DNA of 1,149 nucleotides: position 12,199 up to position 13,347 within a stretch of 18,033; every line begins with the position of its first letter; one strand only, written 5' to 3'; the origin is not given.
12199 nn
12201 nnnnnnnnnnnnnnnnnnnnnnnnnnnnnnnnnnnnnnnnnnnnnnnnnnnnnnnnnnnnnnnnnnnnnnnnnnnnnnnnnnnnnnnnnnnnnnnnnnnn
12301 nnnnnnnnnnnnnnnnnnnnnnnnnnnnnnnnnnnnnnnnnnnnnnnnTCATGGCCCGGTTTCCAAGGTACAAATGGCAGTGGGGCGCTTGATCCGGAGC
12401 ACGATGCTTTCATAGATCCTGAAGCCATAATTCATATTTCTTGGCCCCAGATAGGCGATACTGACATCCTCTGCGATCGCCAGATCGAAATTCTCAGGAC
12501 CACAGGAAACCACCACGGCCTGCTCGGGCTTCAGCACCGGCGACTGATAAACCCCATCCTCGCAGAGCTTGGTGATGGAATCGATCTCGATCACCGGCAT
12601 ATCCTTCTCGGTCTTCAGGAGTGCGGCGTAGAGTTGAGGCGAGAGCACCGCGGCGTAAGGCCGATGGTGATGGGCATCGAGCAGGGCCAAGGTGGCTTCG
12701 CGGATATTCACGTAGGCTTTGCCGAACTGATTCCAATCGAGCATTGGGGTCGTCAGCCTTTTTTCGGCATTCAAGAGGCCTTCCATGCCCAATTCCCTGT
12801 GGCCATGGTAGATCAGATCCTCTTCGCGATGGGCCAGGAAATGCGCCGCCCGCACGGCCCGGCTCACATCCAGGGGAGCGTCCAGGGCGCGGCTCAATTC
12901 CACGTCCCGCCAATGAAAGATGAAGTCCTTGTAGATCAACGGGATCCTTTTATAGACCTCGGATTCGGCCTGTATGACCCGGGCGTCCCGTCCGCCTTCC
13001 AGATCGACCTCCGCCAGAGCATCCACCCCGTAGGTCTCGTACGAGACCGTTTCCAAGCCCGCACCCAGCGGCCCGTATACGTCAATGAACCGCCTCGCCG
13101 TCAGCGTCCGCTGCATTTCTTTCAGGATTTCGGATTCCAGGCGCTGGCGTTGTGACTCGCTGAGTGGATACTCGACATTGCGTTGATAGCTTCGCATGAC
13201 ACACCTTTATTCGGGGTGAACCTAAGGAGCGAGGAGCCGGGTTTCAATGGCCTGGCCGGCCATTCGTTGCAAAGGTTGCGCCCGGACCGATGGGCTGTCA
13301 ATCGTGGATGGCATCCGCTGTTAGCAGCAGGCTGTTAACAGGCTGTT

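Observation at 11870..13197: Lower-GC encapsulin operon with the cargo gene downstream of the shell gene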

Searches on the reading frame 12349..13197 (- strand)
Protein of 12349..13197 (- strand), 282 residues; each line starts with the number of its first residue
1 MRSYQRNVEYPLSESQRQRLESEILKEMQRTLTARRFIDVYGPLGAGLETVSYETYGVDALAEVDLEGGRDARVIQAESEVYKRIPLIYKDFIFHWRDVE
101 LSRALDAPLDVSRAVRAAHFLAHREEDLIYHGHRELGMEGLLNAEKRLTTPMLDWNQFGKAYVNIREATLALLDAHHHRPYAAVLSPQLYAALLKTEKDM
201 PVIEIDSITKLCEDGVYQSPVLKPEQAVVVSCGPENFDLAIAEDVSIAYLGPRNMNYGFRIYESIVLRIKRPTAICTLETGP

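Call 5: search_protein_families(library=pfam, proteins=[window:12349-13197:-], max_evalue=1)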
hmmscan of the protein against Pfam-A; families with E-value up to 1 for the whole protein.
window:12349-13197:- (282 aa): 3 families
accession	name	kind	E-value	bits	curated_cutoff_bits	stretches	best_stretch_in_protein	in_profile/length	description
PF04454.18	Linocin_M18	-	1e-55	189.2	24.3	1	8-265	7-252/253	Encapsulating protein for peroxidase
PF09950.15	Major_capside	-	0.017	14.9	26.8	1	84-146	26-88/251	Major capsid protein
PF19774.5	DUF6260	-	0.063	12.7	26.6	1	35-140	33-139/301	Family of unknown function (DUF6260)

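Call 6: search_protein_families(library=ncbifam, proteins=[window:12349-13197:-], max_evalue=1)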
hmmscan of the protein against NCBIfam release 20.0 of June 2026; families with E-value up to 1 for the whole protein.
window:12349-13197:- (282 aa): 2 families
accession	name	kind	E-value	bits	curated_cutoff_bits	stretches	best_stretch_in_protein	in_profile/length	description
NF041155.2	encap_f1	equivalog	3.6e-68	229.8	100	1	10-278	6-261/261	family 1 encapsulin nanocompartment shell protein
NF001374.0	PRK00278.2-1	equivalog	0.14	11.5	258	1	83-145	104-162/249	indole-3-glycerol phosphate synthase TrpC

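Call 49: find_related_loci(query=A3, collection=genome_contigs, flank=3000)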
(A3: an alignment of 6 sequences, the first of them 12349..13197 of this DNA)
Query A3 (282 aa) in genome_contigs; peptide patterns used: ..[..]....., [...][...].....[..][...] (x = any residue, [..] = any of these).
241 stretches matched a pattern; 182 encode a relative of the query (tblastn E <= 1e-3); the best 80 are kept; 80 distinct loci.
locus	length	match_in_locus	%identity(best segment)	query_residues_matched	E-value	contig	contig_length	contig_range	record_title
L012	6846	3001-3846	82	1-282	1e-158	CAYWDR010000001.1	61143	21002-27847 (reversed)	MAG TPA_asm: uncultured Solibacteraceae bacterium isolate binchicken_co144_1116 genome assembly, contig: NODE_1103_lengt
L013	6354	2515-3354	79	1-280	2e-153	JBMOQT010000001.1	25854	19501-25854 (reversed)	MAG: Pseudomonadota bacterium isolate Betzabe_MAG161 MAG161_1, whole genome shotgun sequence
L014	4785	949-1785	78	1-279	4e-154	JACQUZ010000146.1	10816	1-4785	MAG: Deltaproteobacteria bacterium isolate NC_groundwater_1450_Ag_S-0.65um_64_25 S_p65_S5_coassembly_k141_4431587, whole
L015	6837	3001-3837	80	1-279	1e-152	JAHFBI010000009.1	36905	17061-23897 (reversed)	MAG: Candidatus Melainabacteria bacterium isolate nzgw195 NODE_1458_length_36906_cov_3.421965, whole genome shotgun sequ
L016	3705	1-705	82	47-281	4e-134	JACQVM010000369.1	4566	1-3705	MAG: Candidatus Melainabacteria bacterium isolate NC_groundwater_1463_Ag_S-0.65um_47_13 S_p65_S5_coassembly_k141_4527464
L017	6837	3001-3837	58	1-279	1e-111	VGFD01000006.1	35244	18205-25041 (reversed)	MAG: Armatimonadetes bacterium isolate M_DeepCast_50m_m2_086 M_DeepCast_50m_m2_086_Ga0194121_10001796, whole genome shot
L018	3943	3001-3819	54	7-279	1e-100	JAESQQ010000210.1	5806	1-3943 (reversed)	MAG: Planctomycetota bacterium isolate NORP233 CoAssembly_853642, whole genome shotgun sequence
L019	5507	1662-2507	51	1-281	5e-96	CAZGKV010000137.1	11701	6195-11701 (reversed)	MAG TPA_asm: uncultured Planctomycetales bacterium isolate binchicken_co21_415 genome assembly, contig: NODE_4247_length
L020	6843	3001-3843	50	1-280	2e-95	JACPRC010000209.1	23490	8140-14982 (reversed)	MAG: Planctomycetota bacterium isolate NC_groundwater_669_Ag_B-0.1um_68_34 B_1_S1_Biohub_coassembly_k141_5297001, whole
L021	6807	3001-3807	52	11-279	7e-92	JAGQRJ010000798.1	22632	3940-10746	MAG: Planctomycetota bacterium isolate HKST-UBA89 k127_2961183, whole genome shotgun sequence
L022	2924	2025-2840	50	7-279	4e-92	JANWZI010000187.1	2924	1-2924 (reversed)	MAG: Myxococcota bacterium isolate SKYG91 NODE_187_length_2924_cov_2.898490, whole genome shotgun sequence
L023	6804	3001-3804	50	11-278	4e-90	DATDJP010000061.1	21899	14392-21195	MAG TPA_asm: Polyangiaceae bacterium isolate SMAG_U333 k141_224675, whole genome shotgun sequence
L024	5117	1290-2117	50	11-282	5e-90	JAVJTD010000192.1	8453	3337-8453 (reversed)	MAG: Planctomycetota bacterium isolate G1-WW12-33 k141_5527, whole genome shotgun sequence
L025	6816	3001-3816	50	11-282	8e-90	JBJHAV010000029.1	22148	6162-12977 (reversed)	MAG: Planctomycetaceae bacterium isolate SF2967_J5348.vamb.037 NODE_2267_length_22148_cov_1.362563, whole genome shotgun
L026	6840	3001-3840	50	2-280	7e-90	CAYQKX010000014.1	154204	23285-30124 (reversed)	MAG TPA_asm: uncultured Candidatus Obscuribacterales bacterium isolate SRP287051_co1_96 genome assembly, contig: NODE_21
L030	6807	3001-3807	49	11-279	2e-88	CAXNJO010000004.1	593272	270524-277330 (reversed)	MAG: Polyangiales bacterium isolate ME-04may21-LR-79 genome assembly, contig: ME-04may21-LR-C73, whole genome shotgun se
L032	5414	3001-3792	50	16-279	6e-87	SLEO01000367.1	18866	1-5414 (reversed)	MAG: Myxococcales bacterium isolate CSSed162cmB_584 CSSed16-2cmB-6882, whole genome shotgun sequence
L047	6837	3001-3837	47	1-279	2e-77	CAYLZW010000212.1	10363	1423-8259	MAG TPA_asm: uncultured Myxococcales bacterium isolate SRP263527_co1_29 genome assembly, contig: NODE_5637_length_10363_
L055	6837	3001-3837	43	3-281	2e-76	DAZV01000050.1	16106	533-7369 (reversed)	MAG TPA_asm: Candidatus Sericytochromatia bacterium S15B-MN24 CBMW_12 SRR636581.qc.1_paired_contig_5271, whole genome sh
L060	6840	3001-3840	44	1-280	3e-76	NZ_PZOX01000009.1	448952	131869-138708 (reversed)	Vitiosangium sp. GDMCC 1.1324 contig9, whole genome shotgun sequence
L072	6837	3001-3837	43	1-280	1e-75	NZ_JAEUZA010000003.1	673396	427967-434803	Alkalicoccobacillus gibsonii strain KCCM 41407 NODE_3_length_673396_cov_318.660702, whole genome shotgun sequence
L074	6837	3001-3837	46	1-279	2e-75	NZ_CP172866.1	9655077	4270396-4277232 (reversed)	Corallococcus coralloides strain KYC2213 chromosome, complete genome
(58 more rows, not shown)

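Call 55: search_protein_families(library=ncbifam, proteins=[L018:2618-2938:+, L021:2627-2941:+, L024:916-1236:+, L030:2598-2960:+, L032:2620-2877:+, L055:3847-4152:+, L047:2525-2914:+, L060:2493-2975:+, L074:2456-2944:+, L072:2466-2975:+], max_evalue=0.1)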
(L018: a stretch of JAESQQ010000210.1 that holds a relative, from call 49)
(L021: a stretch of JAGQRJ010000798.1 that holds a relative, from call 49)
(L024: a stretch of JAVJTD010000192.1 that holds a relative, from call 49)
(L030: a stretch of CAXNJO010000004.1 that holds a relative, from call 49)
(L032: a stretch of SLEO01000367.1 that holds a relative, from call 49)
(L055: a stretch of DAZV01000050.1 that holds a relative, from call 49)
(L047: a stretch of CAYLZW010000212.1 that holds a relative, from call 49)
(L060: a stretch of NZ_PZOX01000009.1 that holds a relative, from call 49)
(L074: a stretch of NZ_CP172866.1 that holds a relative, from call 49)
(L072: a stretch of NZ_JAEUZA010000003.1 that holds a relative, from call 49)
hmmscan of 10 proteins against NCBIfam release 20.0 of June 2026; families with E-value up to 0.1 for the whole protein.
L018:2618-2938:+ (106 aa): 3 families
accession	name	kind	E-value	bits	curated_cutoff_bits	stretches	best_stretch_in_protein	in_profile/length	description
NF058679.1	EncB_fam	subfamily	0.024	14.6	90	1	39-104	52-117/117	encapsulin nanocompartment ferritin-likeEncB family encapsulin nanocompartment ferritin-like cargo protein cargo protein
NF058680.1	EncD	equivalog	0.027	14.9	120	1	38-105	34-103/106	encapsulin nanocompartment cargo ferric reductase EncD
NF058678.1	EncB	exception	0.035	14.3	210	0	33-60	37-64/160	encapsulin nanocompartment ferritin-like cargo protein EncB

L021:2627-2941:+ (104 aa): 0 families

L024:916-1236:+ (106 aa): 3 families
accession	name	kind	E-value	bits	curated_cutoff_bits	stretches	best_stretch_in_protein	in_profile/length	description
NF058679.1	EncB_fam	subfamily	0.0024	17.9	90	2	39-102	49-116/117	encapsulin nanocompartment ferritin-likeEncB family encapsulin nanocompartment ferritin-like cargo protein cargo protein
TIGR04535.1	ferrit_encaps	subfamily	0.0052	16.8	125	1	40-89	43-92/114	encapsulin-associated ferritin-like protein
TIGR04536.1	geobac_encap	equivalog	0.084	12.7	100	0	24-88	130-193/194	IMEF encapsulin system ferritin-like cargo protein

L030:2598-2960:+ (120 aa): 1 family
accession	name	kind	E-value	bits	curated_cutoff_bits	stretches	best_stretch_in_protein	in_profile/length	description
NF058678.1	EncB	exception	0.087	13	210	0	74-99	131-154/160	encapsulin nanocompartment ferritin-like cargo protein EncB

L032:2620-2877:+ (85 aa): 0 families

L055:3847-4152:+ (101 aa): 7 families
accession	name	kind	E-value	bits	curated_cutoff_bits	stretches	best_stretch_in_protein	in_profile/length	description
NF058679.1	EncB_fam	subfamily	1.1e-21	76.9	90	1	7-74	23-90/117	encapsulin nanocompartment ferritin-likeEncB family encapsulin nanocompartment ferritin-like cargo protein cargo protein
NF058678.1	EncB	exception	6.4e-16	59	210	1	9-70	15-76/160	encapsulin nanocompartment ferritin-like cargo protein EncB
TIGR04535.1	ferrit_encaps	subfamily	8.4e-14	51.5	125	1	7-70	17-79/114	encapsulin-associated ferritin-like protein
NF045676.1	FeExpMbfA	equivalog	0.0045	16.4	450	1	11-67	102-158/318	iron exporter MbfA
NF052557.1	ManCatBAC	equivalog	0.03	13.7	350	1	15-66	148-199/268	manganese catalase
NF009413.0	PRK12775.1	equivalog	0.035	11.9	1895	1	7-57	863-913/1006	putative trifunctional 2-polyprenylphenol hydroxylase/glutamate synthase subunit beta/ferritin domain-containing protein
NF000208.1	EreA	exception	0.097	11.4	750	0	6-63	115-168/408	EreA family erythromycin esterase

L047:2525-2914:+ (129 aa): 4 families
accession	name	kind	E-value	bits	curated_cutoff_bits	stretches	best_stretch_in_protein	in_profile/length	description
NF058679.1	EncB_fam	subfamily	1.3e-21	76.8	90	1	22-122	20-117/117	encapsulin nanocompartment ferritin-likeEncB family encapsulin nanocompartment ferritin-like cargo protein cargo protein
NF058678.1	EncB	exception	2e-21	76.9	210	1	22-114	10-100/160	encapsulin nanocompartment ferritin-like cargo protein EncB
TIGR04535.1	ferrit_encaps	subfamily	3.1e-12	46.5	125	1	24-123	16-114/114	encapsulin-associated ferritin-like protein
NF045676.1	FeExpMbfA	equivalog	5e-05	22.9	450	1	28-93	101-166/318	iron exporter MbfA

L060:2493-2975:+ (160 aa): 4 families
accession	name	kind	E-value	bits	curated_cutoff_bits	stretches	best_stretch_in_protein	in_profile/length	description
NF058678.1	EncB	exception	6.9e-74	247.4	210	1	6-159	1-152/160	encapsulin nanocompartment ferritin-like cargo protein EncB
NF058679.1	EncB_fam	subfamily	6.1e-29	100.4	90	1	15-156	19-117/117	encapsulin nanocompartment ferritin-likeEncB family encapsulin nanocompartment ferritin-like cargo protein cargo protein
TIGR04535.1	ferrit_encaps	subfamily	6.9e-12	45.3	125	1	8-80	7-77/114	encapsulin-associated ferritin-like protein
NF033656.1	DMQ_monoox_COQ7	equivalog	0.083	12.5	180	1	18-74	44-100/205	2-polyprenyl-3-methyl-6-methoxy-1,4-benzoquinone monooxygenase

L074:2456-2944:+ (162 aa): 3 families
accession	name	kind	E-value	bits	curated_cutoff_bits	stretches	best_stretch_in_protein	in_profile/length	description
NF058678.1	EncB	exception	2.9e-78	261.6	210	1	1-159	1-159/160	encapsulin nanocompartment ferritin-like cargo protein EncB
NF058679.1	EncB_fam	subfamily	1.6e-28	99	90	1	6-149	16-117/117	encapsulin nanocompartment ferritin-likeEncB family encapsulin nanocompartment ferritin-like cargo protein cargo protein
TIGR04535.1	ferrit_encaps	subfamily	3.3e-11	43.2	125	1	6-74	9-77/114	encapsulin-associated ferritin-like protein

L072:2466-2975:+ (169 aa): 1 family
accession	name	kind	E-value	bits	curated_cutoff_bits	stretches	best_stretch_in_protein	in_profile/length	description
TIGR04536.1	geobac_encap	equivalog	6.2e-16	58.9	100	1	4-149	2-148/194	IMEF encapsulin system ferritin-like cargo protein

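Call 56: search_protein_families(library=pfam, proteins=[L018:2618-2938:+, L021:2627-2941:+, L024:916-1236:+, L030:2598-2960:+, L032:2620-2877:+, L055:3847-4152:+, L047:2525-2914:+, L060:2493-2975:+, L074:2456-2944:+, L072:2466-2975:+], max_evalue=0.1)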
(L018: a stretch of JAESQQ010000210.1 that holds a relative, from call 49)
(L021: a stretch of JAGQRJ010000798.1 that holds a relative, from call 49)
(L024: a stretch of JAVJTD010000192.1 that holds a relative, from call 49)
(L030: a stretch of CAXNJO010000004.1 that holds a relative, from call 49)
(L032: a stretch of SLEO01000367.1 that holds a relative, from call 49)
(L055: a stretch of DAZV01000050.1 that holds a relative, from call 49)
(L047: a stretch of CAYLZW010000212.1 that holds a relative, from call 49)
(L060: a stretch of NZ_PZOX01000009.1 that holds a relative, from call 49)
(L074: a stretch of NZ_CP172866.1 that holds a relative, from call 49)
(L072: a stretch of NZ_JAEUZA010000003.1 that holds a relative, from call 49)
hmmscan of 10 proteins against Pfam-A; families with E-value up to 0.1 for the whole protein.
L018:2618-2938:+ (106 aa): 1 family
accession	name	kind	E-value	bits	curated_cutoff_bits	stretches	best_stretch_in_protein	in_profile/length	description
PF07527.18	Hairy_orange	-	0.0026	18.4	25.3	1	22-45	12-35/40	Hairy Orange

L021:2627-2941:+ (104 aa): 0 families

L024:916-1236:+ (106 aa): 2 families
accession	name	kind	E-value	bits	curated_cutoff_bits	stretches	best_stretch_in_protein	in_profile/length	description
PF19111.5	DUF5798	-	0.0055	17.3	27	1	8-51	40-83/89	Family of unknown function (DUF5798)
PF05163.17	DinB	-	0.018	15.4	23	1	9-65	88-144/165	DinB family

L030:2598-2960:+ (120 aa): 0 families

L032:2620-2877:+ (85 aa): 1 family
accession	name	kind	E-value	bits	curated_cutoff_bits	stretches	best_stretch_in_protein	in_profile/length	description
PF01988.24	VIT1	-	0.027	14.7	28.1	1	3-57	66-120/214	VIT family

L055:3847-4152:+ (101 aa): 7 families
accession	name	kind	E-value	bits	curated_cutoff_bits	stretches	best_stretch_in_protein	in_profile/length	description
PF22277.2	EncFtn-like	-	2.2e-09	37.4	27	1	11-70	21-80/85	EncFtn-like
PF00210.30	Ferritin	-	0.00033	21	24.5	1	7-61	83-140/142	Ferritin-like domain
PF02915.23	Rubrerythrin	-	0.00041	21.2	22.8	1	9-66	3-62/137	Rubrerythrin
PF05067.18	Mn_catalase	-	0.0035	16.8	27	1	15-67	149-201/284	Manganese containing catalase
PF09537.16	DUF2383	-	0.0048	17.5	30.8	1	20-65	17-62/111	Domain of unknown function (DUF2383)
PF05073.17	Baculo_p24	-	0.024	15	21.3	1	12-65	68-121/160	Baculovirus P24 capsid protein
PF13604.12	AAA_30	-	0.047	13.9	27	1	37-67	135-164/191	AAA domain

L047:2525-2914:+ (129 aa): 3 families
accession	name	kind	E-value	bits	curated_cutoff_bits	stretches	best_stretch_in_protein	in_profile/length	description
PF22277.2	EncFtn-like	-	1.2e-05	25.4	27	1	24-88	16-80/85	EncFtn-like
PF02915.23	Rubrerythrin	-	0.0013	19.5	22.8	1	27-97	3-74/137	Rubrerythrin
PF00210.30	Ferritin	-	0.0086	16.4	24.5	1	26-93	3-76/142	Ferritin-like domain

L060:2493-2975:+ (160 aa): 4 families
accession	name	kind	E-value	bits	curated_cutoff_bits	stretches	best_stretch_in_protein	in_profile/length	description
PF22277.2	EncFtn-like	-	5.8e-06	26.4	27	1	16-79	14-77/85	EncFtn-like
PF02915.23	Rubrerythrin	-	0.0042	17.9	22.8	1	27-77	9-61/137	Rubrerythrin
PF00210.30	Ferritin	-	0.011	16.1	24.5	1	21-82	4-71/142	Ferritin-like domain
PF17940.6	TetR_C_31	-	0.068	13.8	27.4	0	19-77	12-70/107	Tetracyclin repressor-like, C-terminal domain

L074:2456-2944:+ (162 aa): 3 families
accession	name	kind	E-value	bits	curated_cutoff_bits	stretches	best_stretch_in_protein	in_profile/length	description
PF22277.2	EncFtn-like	-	3.8e-06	27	27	1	7-75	11-79/85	EncFtn-like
PF02915.23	Rubrerythrin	-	5.1e-05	24.1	22.8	1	20-73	8-63/137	Rubrerythrin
PF00210.30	Ferritin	-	0.0014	19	24.5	1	17-82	6-77/142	Ferritin-like domain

L072:2466-2975:+ (169 aa): 10 families
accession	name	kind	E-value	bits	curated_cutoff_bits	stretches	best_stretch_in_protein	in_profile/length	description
PF24309.1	IMEF_Flp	-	1.6e-23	83.5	27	1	8-139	1-133/135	IMEF cargo Flp protein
PF10456.14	BAR_3_WASP_bdg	-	0.004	17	24.9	1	57-139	154-230/236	WASP-binding domain of Sorting nexin protein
PF19071.5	DUF5767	-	0.0043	17.6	26.9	0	114-158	27-70/84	Family of unknown function (DUF5767)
PF20790.2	Reov_VP3_GTase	-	0.021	14.6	27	1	54-146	77-162/264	Reovirus VP3 protein, guanylyltransferase (GTase)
PF13331.11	DUF4093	-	0.025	15.6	25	1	46-83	2-39/86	Domain of unknown function (DUF4093)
PF11214.13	Med2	-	0.025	15.2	26.8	1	118-141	42-65/100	Mediator complex subunit 2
PF23551.1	Zn_ribbon_20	-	0.043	14.3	27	1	76-97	10-32/35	Zinc beta-ribbon domain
PF12820.12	BRCT_assoc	-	0.067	13.5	27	0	52-72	27-47/164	Serine-rich domain associated with BRCT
PF12927.12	DUF3835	-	0.072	14.4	21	1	29-76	14-59/78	Domain of unknown function (DUF3835)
PF00539.23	Tat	-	0.1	13.2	22.5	0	42-56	39-53/64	Transactivating regulatory protein (Tat)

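Call 64: search_solved_structures(query=window:12349-13197:-, max_evalue=1e-10, show_alignments=1)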
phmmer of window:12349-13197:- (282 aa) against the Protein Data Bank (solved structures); distinct sequences matched with E-value up to 1e-10: 15.
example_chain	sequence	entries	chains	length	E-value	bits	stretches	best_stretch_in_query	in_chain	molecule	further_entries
4pt2_P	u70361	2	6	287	2.2e-75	256.8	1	6-279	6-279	Encapsulin protein | Type 1 encapsulin shell protein EncA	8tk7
7s4q_A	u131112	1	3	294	2.4e-75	256.7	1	6-279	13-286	EncA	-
7s20_A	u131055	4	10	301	2.5e-75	256.6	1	6-279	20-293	EncA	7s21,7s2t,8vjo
8v4n_A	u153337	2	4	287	3.2e-75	256.3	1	6-279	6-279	Type 1 encapsulin shell protein EncA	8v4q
6nj8_A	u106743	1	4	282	2.2e-73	250.3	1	7-278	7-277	Encapsulating protein for a DyP-type peroxidase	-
9b9i_A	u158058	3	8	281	1.1e-71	244.7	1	6-279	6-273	Type 1 encapsulin shell protein EncA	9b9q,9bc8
9fy6_A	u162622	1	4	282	9.6e-71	241.6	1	9-281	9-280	Bacteriocin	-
7mh2_A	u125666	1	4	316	2e-69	237.3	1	8-278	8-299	T4GALA Engineered Protein Nanocage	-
8rvj_A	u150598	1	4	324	2.7e-69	236.9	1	62-278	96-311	Type 1 encapsulin shell protein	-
9zvv_A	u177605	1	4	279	3.1e-65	223.6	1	9-278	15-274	Type 1 encapsulin shell protein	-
9zw3_A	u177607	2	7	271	7.6e-65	222.3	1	7-278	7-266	Type 1 encapsulin shell protein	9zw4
9i8e_C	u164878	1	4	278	6.8e-64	219.1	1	6-279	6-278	Encapsulin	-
9i8f_C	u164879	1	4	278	3.3e-63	216.9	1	6-279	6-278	Encapsulin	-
2e0z_A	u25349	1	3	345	1.6e-12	50.7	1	73-279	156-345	Virus-like particle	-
9ry4_A0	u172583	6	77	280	3.5e-12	49.6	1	11-276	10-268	Type 1 encapsulin shell protein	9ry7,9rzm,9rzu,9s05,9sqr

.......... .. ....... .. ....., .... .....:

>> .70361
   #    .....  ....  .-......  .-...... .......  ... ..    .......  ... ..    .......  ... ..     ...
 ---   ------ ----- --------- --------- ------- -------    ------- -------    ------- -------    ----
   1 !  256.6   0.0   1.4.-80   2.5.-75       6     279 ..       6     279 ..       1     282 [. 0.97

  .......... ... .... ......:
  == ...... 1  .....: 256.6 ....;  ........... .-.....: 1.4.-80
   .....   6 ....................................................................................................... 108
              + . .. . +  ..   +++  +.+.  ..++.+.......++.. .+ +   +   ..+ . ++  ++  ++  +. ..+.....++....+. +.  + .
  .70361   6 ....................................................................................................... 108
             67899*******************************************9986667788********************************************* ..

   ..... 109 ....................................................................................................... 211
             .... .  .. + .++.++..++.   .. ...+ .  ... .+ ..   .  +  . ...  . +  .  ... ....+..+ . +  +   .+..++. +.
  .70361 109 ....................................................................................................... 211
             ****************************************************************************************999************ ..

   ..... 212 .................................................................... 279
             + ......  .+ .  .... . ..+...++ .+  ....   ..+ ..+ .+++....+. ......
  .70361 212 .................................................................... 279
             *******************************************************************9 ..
